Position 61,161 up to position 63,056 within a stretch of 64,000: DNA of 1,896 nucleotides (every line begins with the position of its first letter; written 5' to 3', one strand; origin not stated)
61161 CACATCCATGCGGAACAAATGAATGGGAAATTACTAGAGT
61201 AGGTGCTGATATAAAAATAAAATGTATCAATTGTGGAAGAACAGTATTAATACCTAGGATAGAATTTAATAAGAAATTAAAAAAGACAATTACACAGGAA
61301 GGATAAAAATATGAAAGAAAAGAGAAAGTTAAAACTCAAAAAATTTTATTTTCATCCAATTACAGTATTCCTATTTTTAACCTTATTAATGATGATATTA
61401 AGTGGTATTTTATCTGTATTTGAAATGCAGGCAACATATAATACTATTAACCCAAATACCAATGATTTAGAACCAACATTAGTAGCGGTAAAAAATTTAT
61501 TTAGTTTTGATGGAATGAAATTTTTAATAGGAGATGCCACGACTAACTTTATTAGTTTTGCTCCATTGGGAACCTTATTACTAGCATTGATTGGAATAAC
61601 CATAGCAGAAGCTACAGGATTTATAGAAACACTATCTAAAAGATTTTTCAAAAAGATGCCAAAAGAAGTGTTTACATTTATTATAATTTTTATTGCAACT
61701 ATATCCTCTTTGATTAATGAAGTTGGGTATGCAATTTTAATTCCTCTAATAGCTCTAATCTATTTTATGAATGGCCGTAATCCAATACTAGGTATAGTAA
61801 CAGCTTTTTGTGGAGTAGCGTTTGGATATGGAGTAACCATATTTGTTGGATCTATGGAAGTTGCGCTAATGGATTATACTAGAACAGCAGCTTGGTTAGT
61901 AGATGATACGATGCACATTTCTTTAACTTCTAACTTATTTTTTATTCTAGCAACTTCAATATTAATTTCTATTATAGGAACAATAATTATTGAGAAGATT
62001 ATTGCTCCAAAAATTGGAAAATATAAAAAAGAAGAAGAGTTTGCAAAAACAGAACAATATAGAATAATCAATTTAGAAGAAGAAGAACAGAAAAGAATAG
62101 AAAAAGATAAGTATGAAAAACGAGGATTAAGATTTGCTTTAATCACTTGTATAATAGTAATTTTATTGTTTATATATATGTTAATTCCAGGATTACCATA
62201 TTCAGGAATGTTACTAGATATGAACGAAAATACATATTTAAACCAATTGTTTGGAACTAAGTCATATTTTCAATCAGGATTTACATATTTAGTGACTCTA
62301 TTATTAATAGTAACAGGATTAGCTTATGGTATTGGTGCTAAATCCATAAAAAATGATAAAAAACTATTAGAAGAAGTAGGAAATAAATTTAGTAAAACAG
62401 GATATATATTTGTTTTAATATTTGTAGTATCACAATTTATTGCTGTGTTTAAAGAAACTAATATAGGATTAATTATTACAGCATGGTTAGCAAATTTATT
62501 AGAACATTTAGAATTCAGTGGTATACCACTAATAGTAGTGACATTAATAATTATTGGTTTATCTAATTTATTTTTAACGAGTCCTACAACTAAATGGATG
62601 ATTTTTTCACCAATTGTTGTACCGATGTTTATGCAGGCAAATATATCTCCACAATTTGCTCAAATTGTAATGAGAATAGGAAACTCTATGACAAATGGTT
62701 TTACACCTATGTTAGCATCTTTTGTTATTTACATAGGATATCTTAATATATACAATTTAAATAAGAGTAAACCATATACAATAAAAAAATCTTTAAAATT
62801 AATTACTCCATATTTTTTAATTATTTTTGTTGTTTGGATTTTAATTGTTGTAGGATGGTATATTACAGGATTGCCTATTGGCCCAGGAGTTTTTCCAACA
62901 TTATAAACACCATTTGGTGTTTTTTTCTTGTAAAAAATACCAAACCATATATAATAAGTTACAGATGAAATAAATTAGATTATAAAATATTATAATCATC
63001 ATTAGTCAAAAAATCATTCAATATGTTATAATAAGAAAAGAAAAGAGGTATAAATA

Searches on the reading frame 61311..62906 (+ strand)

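Call 35: search_protein_families(library=pfam, proteins=[window:61311-62906:+], max_evalue=0.00001)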
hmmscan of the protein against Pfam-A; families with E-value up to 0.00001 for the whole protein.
window:61311-62906:+ (531 aa): 1 family
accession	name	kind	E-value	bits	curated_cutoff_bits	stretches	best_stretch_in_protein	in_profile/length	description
PF03806.19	ABG_transport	-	6e-112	374.9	27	1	15-527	15-498/502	AbgT putative transporter family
